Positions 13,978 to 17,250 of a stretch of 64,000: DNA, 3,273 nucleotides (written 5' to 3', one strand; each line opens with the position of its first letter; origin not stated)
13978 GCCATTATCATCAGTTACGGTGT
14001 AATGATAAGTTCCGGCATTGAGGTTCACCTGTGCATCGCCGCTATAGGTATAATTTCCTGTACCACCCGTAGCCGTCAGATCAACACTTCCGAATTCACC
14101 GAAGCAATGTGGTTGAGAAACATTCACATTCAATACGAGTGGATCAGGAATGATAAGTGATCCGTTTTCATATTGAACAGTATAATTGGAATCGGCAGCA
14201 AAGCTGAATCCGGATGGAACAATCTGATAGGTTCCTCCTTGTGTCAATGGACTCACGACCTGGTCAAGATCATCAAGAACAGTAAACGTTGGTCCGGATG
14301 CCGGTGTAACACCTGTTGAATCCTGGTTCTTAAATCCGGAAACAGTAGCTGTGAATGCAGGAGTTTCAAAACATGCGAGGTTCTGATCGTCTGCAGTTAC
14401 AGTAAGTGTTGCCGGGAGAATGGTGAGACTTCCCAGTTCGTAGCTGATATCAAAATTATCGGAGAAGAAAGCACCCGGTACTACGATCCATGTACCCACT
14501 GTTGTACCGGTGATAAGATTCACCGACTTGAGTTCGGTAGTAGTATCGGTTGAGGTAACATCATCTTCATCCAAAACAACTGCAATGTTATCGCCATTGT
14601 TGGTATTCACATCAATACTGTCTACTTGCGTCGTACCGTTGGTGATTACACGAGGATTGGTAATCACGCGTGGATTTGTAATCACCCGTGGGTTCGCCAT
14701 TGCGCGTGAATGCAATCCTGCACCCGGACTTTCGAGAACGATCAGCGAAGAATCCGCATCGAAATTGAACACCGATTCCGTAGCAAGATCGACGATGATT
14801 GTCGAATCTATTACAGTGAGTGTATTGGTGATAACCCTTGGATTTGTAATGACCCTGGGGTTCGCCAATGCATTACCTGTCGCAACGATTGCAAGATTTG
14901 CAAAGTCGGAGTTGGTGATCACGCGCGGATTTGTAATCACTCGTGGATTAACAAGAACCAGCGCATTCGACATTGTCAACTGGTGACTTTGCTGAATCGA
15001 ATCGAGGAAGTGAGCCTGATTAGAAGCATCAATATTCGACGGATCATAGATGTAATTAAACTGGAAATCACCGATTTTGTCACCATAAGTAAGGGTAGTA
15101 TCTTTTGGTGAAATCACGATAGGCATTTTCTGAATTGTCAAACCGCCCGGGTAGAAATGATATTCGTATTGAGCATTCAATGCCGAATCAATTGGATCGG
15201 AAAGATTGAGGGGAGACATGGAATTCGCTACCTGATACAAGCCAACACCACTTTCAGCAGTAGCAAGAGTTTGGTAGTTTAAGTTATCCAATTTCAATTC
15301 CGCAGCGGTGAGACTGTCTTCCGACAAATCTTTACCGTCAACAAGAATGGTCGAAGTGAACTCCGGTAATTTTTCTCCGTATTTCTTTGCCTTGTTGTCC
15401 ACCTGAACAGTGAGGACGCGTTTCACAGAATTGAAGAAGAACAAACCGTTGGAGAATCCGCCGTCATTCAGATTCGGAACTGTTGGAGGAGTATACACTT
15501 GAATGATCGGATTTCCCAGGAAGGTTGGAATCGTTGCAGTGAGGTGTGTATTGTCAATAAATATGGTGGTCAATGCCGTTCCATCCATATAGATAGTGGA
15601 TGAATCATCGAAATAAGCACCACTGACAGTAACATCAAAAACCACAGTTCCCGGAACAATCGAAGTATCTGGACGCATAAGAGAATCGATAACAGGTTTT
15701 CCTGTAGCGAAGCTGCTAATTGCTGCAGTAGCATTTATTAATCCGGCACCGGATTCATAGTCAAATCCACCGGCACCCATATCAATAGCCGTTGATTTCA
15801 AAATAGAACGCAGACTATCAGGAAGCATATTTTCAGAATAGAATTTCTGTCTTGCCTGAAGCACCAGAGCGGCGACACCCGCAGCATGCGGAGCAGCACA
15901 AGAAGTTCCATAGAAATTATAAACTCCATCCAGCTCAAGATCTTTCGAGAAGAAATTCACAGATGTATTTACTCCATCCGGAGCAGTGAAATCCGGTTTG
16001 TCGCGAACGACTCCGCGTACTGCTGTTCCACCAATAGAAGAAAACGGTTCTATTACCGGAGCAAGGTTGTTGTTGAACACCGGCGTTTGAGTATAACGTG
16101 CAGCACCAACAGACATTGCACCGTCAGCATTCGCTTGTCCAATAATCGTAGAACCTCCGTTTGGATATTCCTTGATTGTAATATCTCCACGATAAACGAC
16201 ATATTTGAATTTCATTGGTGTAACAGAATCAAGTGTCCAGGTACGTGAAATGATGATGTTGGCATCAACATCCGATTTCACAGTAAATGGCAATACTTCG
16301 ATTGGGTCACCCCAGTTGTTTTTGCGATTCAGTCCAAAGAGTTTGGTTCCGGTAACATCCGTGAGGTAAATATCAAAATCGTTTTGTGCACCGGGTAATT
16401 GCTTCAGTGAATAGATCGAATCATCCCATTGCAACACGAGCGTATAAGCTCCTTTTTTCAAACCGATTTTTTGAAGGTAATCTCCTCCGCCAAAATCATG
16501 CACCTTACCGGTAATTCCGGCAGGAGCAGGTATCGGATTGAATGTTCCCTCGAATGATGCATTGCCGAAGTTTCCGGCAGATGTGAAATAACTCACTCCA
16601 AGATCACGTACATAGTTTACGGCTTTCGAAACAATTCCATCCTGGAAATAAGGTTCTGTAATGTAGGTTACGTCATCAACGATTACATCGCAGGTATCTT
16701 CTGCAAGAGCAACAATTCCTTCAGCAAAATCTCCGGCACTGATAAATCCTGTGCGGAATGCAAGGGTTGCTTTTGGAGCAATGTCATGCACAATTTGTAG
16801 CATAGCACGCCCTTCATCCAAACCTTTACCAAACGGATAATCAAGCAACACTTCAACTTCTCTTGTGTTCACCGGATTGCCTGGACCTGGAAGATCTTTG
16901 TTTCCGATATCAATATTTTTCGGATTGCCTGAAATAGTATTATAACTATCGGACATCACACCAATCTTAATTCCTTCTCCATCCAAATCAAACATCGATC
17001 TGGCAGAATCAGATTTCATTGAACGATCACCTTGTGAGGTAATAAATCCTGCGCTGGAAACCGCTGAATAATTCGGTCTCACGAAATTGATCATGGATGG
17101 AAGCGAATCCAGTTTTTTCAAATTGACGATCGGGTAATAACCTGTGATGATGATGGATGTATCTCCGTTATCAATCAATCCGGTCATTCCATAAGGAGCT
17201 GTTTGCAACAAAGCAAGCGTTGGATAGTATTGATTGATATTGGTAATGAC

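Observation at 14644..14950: Perfectly conserved NPRVITN heptapeptide tandem repeats (2+2+3 copies) embedded downstream of the S8 domain in both giant paralogues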

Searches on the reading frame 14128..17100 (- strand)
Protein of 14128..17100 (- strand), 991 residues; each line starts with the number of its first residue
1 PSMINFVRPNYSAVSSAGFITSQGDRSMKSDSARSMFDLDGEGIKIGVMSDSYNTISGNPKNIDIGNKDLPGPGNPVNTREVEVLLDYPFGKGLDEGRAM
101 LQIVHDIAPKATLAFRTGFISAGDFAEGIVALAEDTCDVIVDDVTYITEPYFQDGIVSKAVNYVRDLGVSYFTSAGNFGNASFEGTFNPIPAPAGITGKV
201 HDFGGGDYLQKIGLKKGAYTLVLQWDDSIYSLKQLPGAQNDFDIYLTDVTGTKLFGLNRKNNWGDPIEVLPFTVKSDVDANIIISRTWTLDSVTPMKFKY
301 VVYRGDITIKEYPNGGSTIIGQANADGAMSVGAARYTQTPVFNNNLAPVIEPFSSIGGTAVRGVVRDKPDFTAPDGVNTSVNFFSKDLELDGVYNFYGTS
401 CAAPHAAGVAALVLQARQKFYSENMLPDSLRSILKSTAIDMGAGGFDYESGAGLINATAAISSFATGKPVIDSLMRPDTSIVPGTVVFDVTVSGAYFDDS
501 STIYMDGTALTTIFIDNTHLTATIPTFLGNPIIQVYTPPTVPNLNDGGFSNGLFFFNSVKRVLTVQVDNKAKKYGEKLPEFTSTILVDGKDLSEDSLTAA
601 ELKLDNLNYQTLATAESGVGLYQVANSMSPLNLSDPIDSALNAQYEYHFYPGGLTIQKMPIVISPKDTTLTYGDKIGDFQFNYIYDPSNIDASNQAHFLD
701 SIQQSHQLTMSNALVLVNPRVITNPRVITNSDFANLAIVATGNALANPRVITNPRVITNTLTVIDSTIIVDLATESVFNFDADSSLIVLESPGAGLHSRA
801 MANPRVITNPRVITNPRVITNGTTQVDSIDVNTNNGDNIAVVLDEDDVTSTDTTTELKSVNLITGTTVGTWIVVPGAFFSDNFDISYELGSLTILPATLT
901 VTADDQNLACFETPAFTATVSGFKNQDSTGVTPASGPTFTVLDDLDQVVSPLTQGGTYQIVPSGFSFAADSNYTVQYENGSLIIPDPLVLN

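Call 45: find_homologous_proteins(query=window:14128-17100:-, max_evalue=1e-10)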
Query window:14128-17100:- (991 aa): 2808 proteins with E <= 1e-10 among 8000 candidates; the best 120 are listed.
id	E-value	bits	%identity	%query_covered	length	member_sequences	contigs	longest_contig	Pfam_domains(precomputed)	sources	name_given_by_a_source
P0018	1.4e-281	955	50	99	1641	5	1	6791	PF23981.2,PF18676.7,PF00082.28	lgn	-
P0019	7.9e-280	949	50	99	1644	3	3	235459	PF23981.2,PF18676.7,PF00082.28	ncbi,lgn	-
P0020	6.4e-277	939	49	99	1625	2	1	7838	PF23981.2,PF18676.7,PF00082.28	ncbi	-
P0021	3.3e-276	937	49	94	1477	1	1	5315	PF18676.7,PF00082.28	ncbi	ncbi:MAG: S8 family serine peptidase, partial [Panacibacter sp.]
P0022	1.2e-275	935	49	99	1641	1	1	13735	PF18676.7,PF00082.28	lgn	-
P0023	5.3e-275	933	49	99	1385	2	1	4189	PF18676.7,PF00082.28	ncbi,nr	ncbi:MAG TPA: MBG domain-containing protein, partial [Parafilimonas sp.]|nr:MBG domain-containing pr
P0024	6.6e-272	923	47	99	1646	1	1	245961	PF18676.7,PF18962.8,PF00082.28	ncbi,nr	ncbi:MAG: subtilase family protease [Ferruginibacter sp.]|nr:subtilase family protease [Ferruginibac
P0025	3.5e-269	914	47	99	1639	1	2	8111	PF18676.7,PF18962.8,PF00082.28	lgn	-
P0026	7.1e-269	913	46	100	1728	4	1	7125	PF18676.7,PF00082.28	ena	-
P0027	1.4e-268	912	48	99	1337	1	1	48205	PF18676.7,PF18962.8,PF00082.28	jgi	jgi:hypothetical protein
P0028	2.8e-266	904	47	99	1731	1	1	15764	PF18676.7,PF18962.8,PF00082.28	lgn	-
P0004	8.7e-266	903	46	99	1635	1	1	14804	PF18676.7,PF18962.8,PF00082.28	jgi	jgi:hypothetical protein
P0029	1.9e-262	892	53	80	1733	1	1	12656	PF13385.14,PF00082.28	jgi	jgi:hypothetical protein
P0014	4.7e-251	854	45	99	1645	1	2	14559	PF18676.7,PF18962.8,PF00082.28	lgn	-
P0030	4.7e-251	854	56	71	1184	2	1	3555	PF13573.13,PF00082.28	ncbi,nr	ncbi:MAG TPA: S8 family serine peptidase, partial [Bacteroidia bacterium]|nr:S8 family serine peptid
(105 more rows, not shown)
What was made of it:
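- The proteins are surface-displayed in polymer-degrading Bacteroidota (call 45).
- Tried and rejected: A 991-aa cassette query worked (call 45).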
